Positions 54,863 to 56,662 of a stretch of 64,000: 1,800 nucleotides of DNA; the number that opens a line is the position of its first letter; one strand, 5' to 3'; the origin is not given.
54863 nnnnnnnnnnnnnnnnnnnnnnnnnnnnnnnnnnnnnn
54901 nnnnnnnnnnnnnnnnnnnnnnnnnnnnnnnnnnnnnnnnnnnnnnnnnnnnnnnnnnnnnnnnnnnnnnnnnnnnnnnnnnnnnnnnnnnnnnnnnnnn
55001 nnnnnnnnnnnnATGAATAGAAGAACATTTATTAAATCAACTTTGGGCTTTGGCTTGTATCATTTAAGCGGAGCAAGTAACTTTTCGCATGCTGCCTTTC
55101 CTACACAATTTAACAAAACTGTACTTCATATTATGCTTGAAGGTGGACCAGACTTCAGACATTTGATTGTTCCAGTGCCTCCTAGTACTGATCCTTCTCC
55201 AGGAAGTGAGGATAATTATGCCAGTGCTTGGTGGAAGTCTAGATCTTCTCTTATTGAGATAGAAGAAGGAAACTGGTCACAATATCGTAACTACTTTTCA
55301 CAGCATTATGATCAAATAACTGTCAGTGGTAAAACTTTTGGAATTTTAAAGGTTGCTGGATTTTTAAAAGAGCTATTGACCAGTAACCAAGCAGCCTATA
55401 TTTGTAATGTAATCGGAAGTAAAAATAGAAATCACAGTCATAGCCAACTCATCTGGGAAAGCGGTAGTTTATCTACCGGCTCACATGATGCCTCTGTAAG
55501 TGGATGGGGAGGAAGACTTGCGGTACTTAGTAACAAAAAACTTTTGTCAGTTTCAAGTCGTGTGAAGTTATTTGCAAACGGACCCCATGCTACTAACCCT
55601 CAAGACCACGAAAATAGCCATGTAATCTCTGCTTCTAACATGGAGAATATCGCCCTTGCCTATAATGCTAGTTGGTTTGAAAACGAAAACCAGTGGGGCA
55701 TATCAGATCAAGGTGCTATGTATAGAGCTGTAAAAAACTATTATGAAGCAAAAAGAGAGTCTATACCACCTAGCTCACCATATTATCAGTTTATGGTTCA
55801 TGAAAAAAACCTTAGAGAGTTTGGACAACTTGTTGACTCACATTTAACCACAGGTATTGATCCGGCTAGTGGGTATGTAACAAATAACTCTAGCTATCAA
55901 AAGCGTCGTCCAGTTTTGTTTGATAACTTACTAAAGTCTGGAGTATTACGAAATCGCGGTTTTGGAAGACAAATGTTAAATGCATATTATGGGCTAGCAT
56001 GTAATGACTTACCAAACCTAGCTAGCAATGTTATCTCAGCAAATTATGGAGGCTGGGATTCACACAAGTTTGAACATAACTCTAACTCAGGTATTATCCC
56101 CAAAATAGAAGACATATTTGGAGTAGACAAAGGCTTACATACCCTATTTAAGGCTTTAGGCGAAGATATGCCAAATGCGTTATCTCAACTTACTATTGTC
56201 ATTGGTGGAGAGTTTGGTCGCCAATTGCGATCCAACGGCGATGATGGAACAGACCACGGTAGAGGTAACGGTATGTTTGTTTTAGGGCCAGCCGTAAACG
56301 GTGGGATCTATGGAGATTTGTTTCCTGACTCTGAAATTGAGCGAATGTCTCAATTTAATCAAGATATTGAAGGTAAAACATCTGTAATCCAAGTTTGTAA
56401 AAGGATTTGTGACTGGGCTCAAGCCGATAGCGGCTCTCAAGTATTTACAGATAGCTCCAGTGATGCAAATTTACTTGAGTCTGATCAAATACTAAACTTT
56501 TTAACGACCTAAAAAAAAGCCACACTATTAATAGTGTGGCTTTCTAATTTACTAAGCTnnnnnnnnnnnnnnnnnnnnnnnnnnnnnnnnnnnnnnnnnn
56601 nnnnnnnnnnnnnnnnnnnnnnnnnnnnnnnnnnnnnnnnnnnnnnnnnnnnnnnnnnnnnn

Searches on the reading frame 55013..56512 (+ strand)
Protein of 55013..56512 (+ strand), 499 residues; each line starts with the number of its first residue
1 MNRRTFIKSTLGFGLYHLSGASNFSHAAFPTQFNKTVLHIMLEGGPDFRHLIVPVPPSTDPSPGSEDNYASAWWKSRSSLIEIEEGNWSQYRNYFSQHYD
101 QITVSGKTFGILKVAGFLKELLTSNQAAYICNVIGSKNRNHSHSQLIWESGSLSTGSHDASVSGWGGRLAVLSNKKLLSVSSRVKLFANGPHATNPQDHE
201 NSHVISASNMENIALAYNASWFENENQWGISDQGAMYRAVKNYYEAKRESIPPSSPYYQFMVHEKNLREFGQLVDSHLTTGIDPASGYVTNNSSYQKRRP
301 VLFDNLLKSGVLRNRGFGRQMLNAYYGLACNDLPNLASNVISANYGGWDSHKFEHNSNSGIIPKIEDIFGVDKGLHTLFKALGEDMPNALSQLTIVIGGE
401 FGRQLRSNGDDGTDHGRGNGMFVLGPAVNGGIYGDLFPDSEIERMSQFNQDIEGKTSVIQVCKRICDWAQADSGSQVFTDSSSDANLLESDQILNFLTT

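Call 3: search_protein_families(library=pfam, proteins=[window:55013-56512:+], max_evalue=1)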
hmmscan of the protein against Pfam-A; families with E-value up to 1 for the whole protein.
window:55013-56512:+ (499 aa): 1 family
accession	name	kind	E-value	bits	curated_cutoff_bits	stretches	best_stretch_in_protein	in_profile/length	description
PF07394.17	DUF1501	-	8.6e-17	61.8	27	1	340-435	246-335/390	Protein of unknown function (DUF1501)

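Call 4: search_protein_families(library=ncbifam, proteins=[window:55013-56512:+], max_evalue=1)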
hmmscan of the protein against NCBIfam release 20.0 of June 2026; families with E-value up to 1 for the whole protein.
window:55013-56512:+ (499 aa): 0 families
